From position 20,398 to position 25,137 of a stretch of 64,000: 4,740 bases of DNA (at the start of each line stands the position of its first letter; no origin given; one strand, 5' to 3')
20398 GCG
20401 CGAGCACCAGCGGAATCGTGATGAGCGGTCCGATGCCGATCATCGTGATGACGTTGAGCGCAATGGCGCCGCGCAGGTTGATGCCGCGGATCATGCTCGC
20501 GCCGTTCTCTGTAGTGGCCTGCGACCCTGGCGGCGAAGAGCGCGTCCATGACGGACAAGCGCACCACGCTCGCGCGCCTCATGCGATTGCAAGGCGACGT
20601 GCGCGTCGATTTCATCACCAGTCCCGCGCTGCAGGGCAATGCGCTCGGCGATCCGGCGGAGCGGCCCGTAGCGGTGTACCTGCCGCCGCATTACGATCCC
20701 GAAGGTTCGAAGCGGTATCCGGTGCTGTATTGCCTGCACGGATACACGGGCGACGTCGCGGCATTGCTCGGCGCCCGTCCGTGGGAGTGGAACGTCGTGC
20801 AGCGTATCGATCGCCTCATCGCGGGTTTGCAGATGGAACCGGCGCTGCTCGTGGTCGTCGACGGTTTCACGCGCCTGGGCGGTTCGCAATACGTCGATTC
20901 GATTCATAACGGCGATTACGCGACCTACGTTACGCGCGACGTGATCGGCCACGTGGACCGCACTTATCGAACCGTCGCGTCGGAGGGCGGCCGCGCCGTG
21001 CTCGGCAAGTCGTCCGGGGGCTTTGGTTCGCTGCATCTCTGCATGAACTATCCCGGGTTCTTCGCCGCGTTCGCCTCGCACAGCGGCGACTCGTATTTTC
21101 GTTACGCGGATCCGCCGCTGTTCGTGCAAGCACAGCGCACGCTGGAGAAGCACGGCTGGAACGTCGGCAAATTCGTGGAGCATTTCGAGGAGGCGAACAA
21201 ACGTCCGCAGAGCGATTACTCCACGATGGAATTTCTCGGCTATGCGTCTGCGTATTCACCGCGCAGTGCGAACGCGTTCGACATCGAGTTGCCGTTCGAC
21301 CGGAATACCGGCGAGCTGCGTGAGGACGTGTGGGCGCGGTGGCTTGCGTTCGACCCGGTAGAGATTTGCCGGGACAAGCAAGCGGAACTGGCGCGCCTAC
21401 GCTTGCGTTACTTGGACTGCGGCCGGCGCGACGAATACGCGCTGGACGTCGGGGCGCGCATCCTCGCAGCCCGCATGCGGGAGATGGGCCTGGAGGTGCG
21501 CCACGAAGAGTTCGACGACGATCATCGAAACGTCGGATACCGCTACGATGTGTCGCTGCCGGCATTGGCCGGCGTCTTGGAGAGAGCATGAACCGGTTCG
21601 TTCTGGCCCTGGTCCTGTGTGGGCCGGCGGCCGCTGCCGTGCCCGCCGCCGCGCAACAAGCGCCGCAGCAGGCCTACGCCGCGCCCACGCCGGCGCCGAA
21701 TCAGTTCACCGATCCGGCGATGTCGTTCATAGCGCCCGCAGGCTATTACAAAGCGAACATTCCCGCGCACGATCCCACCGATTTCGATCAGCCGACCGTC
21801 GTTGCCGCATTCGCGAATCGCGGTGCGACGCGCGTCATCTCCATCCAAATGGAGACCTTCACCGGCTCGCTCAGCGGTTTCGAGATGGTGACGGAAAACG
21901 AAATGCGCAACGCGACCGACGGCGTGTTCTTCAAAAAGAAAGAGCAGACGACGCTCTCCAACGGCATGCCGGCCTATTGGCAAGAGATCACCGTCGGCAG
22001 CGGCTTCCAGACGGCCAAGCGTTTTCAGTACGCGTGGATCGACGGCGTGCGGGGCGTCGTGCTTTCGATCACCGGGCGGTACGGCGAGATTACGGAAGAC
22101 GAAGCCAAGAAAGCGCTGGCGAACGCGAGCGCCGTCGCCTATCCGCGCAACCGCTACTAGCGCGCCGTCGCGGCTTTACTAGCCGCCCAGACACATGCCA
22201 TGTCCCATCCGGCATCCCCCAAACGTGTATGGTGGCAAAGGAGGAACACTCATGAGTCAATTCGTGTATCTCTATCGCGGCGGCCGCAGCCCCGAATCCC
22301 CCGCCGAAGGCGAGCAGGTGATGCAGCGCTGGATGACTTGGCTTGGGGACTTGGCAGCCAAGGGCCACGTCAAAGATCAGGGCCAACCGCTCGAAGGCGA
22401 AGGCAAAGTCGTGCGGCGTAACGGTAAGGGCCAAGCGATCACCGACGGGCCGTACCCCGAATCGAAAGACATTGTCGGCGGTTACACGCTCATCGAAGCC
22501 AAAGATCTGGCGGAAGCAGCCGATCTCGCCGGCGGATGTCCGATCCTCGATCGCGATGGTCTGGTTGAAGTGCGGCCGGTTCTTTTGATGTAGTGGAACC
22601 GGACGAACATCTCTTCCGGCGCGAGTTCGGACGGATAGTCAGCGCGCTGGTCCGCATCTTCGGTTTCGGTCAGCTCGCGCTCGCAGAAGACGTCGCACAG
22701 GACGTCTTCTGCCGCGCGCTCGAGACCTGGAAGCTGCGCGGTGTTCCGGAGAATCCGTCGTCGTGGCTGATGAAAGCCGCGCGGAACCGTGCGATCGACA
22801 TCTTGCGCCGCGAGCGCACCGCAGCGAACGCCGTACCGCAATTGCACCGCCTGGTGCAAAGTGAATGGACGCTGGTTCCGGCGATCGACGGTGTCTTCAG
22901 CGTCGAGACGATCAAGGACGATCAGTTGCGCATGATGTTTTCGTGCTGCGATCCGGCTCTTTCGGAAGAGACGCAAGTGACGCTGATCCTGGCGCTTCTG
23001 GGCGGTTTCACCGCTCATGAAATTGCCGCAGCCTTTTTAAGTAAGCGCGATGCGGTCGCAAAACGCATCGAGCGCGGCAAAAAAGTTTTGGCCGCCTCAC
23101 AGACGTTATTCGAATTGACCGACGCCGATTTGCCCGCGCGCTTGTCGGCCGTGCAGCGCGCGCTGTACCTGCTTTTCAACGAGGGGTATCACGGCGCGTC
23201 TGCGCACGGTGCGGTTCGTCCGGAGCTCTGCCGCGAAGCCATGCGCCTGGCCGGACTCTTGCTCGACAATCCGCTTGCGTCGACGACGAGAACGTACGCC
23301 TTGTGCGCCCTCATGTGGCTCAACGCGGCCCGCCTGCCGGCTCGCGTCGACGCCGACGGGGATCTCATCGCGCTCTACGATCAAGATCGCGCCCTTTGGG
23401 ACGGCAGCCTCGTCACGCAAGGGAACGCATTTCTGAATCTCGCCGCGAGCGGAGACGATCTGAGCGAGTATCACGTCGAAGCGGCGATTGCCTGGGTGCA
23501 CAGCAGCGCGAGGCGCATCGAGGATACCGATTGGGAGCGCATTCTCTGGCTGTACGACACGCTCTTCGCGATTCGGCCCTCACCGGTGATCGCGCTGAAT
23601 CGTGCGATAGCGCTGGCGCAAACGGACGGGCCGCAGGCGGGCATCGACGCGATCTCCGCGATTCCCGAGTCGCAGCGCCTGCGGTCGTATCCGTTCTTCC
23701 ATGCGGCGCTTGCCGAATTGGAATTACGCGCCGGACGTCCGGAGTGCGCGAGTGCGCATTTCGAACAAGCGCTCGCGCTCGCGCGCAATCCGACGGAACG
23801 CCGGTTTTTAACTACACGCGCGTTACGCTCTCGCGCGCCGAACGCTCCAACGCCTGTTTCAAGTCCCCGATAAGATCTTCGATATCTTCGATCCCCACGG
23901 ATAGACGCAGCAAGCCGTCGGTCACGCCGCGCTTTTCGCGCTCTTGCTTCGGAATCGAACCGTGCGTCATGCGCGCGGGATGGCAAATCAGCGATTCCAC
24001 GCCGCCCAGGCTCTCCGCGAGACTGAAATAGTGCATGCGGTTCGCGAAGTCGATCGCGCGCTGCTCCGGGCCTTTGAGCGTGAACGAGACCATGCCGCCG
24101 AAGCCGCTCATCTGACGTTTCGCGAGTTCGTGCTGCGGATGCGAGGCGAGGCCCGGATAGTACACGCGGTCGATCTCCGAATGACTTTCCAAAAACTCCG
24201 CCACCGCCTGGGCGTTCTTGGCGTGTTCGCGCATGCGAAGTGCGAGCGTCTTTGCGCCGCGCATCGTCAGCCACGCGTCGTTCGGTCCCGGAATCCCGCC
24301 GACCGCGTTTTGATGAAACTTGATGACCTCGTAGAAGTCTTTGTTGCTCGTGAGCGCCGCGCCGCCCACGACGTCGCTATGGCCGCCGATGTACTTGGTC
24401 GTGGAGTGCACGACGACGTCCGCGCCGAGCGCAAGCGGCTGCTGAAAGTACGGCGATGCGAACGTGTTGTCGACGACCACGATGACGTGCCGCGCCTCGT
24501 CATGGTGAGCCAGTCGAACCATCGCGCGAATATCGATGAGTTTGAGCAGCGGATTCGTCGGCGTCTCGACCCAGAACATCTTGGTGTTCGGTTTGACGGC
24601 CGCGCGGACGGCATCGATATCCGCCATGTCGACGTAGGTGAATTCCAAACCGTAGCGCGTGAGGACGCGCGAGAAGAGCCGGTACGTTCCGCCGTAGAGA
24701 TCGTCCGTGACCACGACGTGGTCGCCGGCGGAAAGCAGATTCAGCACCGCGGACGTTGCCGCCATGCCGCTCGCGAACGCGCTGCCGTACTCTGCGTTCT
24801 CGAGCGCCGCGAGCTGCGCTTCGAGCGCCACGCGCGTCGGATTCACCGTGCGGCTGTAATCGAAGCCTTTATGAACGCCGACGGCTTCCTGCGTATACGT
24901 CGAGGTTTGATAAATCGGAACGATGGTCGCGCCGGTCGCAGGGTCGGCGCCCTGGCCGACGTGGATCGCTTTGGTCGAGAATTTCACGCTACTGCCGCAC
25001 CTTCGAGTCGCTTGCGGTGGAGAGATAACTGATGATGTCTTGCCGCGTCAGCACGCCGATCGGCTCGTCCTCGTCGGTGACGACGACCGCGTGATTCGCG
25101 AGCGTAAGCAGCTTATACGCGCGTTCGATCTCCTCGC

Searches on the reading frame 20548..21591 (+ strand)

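Call 12: search_protein_families(library=pfam, proteins=[window:20548-21591:+], max_evalue=0.001)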
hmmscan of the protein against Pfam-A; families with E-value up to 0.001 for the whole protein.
window:20548-21591:+ (347 aa): 1 family
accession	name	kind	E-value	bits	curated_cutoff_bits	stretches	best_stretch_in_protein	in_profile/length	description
PF00756.26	Esterase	-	2.5e-18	67.2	22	1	38-308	7-208/251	Putative esterase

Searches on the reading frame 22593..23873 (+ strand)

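Call 12: search_protein_families(library=pfam, proteins=[window:22593-23873:+], max_evalue=0.001)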
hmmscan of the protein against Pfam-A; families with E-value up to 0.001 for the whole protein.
window:22593-23873:+ (426 aa): 2 families
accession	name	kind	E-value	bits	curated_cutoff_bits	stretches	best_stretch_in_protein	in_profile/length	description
PF20239.3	DUF6596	-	3.7e-32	111.1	27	1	183-284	1-101/102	Family of unknown function (DUF6596)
PF04542.20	Sigma70_r2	-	1.3e-10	41.3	24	1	8-75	2-69/71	Sigma-70 region 2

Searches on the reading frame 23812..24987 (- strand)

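Call 12: search_protein_families(library=pfam, proteins=[window:23812-24987:-], max_evalue=0.001)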
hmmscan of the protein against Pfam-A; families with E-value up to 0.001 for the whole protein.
window:23812-24987:- (391 aa): 4 families
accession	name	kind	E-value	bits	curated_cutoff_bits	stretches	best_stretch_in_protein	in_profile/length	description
PF01053.26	Cys_Met_Meta_PP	-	2.3e-161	537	27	1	4-381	1-381/381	Cys/Met metabolism PLP-dependent enzyme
PF00155.27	Aminotran_1_2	-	2e-07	31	19.7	1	52-184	44-196/361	Aminotransferase class I and II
PF06838.17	Met_gamma_lyase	-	1.2e-05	24.5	24.2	1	111-222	127-246/405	Methionine gamma-lyase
PF01041.23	DegT_DnrJ_EryC1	-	0.00079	19.2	19.8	0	50-137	24-115/360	DegT/DnrJ/EryC1/StrS aminotransferase family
